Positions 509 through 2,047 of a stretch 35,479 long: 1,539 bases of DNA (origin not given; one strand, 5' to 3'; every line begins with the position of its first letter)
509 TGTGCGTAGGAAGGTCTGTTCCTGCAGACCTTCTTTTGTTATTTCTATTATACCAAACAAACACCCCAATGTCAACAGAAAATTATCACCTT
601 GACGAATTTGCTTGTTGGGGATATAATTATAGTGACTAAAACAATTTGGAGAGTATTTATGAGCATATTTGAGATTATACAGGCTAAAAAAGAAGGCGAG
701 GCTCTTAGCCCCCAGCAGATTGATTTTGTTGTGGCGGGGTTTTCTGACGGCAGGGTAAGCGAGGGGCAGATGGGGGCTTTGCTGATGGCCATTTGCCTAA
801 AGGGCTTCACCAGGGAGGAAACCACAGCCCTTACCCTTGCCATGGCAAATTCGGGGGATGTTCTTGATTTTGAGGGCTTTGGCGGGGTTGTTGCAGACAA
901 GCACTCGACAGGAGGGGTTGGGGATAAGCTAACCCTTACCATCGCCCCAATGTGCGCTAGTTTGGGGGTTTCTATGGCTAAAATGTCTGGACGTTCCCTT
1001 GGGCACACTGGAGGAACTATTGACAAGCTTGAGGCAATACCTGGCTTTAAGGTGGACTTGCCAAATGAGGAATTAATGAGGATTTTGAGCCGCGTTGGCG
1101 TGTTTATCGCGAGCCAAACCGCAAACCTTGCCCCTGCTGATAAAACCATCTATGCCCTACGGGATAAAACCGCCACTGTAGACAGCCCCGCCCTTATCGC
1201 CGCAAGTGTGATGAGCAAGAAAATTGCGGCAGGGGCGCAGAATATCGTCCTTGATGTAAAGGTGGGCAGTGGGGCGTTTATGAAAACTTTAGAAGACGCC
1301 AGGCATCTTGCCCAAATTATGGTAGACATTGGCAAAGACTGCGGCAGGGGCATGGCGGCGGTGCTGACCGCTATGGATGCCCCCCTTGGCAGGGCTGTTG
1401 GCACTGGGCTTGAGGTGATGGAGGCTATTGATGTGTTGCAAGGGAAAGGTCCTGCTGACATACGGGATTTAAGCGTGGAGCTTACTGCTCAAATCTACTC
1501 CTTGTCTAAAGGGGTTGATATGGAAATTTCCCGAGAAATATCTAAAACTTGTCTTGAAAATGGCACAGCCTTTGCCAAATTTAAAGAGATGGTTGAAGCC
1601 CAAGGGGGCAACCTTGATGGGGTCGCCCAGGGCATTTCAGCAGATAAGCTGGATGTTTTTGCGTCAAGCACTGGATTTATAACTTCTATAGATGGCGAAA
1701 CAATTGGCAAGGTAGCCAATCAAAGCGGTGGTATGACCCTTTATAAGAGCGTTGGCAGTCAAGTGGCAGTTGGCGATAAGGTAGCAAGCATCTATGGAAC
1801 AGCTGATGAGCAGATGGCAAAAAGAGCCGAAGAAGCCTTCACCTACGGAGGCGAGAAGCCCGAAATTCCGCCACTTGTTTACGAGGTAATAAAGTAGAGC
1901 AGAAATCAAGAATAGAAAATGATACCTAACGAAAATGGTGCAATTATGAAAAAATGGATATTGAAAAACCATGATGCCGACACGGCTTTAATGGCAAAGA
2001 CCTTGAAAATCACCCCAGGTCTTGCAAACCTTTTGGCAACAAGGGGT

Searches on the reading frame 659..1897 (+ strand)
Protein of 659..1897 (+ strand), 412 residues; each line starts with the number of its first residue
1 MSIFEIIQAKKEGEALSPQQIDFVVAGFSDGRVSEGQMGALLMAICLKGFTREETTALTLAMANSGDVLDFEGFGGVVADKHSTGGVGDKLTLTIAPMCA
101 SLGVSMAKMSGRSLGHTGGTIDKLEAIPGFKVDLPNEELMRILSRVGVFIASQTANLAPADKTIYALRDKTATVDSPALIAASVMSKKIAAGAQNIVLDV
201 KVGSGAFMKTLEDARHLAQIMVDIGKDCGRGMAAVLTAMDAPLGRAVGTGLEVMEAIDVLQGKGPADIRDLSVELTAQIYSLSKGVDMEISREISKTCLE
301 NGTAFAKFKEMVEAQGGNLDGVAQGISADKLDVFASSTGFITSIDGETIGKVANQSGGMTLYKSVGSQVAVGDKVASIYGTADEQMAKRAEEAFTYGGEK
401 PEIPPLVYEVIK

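Call 18: find_encoding_contigs(protein=window:659-1897:+, flank=10000, max_places=10)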
Protein window:659-1897:+ (412 aa): 3 contigs read that carry it; 2 places shown.
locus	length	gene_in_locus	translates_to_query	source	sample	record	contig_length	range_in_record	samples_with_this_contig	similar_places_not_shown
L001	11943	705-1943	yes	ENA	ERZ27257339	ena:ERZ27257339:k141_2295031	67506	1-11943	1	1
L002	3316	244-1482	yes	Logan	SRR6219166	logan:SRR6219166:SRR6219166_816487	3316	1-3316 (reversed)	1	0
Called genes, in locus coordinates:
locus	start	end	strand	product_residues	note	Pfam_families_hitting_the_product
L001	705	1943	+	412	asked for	PF02885:Glycos_trans_3N, PF00591:Glycos_transf_3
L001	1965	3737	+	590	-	PF01368:DHH, PF02272:DHHA1, PF17768:RecJ_OB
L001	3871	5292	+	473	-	-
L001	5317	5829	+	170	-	PF00156:Pribosyltran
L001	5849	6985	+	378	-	PF13793:Pribosyltran_N, PF00156:Pribosyltran, PF14572:Pribosyl_synth (weak)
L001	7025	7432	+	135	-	-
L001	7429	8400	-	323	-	-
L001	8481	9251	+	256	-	PF02578:Cu-oxidase_4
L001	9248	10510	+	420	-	PF17820:PDZ_6 (weak), PF19238:Radical_SAM_2, PF04055:Radical_SAM (faint), PF04459:DUF512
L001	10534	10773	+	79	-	-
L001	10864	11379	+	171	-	PF00583:Acetyltransf_1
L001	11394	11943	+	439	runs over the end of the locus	PF00009:GTP_EFTU, PF01926:MMR_HSR1, PF02421:FeoB_N, PF04548:AIG1 (weak), PF00009:GTP_EFTU, PF01926:MMR_HSR1, PF02421:FeoB_N, PF14714:KH_dom-like, +6 more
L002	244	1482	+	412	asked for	PF02885:Glycos_trans_3N, PF00591:Glycos_transf_3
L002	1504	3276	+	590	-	PF01368:DHH, PF02272:DHHA1, PF17768:RecJ_OB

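Call 85: list_cluster_members(proteins=[window:659-1897:+, window:1919-3691:+, window:11348-12667:+, window:24222-25832:+, window:9202-10464:+, L012:1042-2661:+])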
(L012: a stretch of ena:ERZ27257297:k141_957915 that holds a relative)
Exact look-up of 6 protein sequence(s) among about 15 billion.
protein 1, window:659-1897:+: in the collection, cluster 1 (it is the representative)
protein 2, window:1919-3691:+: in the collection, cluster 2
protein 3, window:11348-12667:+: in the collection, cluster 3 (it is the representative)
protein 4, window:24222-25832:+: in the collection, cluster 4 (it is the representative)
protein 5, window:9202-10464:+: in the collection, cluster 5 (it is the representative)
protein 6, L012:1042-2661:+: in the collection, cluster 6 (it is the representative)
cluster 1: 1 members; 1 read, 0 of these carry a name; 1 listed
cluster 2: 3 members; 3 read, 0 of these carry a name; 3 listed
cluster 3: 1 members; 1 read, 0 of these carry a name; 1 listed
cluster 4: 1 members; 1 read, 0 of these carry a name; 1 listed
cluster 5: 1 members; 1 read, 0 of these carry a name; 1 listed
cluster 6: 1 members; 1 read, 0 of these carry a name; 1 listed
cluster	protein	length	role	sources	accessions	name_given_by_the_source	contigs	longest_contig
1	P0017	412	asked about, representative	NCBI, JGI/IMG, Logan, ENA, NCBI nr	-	-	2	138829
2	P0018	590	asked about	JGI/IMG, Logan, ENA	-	-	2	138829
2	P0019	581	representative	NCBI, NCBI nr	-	-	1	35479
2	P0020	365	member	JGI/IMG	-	-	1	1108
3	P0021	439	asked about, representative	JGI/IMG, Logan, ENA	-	-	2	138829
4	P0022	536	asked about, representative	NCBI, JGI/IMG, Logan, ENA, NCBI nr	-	-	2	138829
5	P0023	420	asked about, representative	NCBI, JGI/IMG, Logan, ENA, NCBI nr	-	-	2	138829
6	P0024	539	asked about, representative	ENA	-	-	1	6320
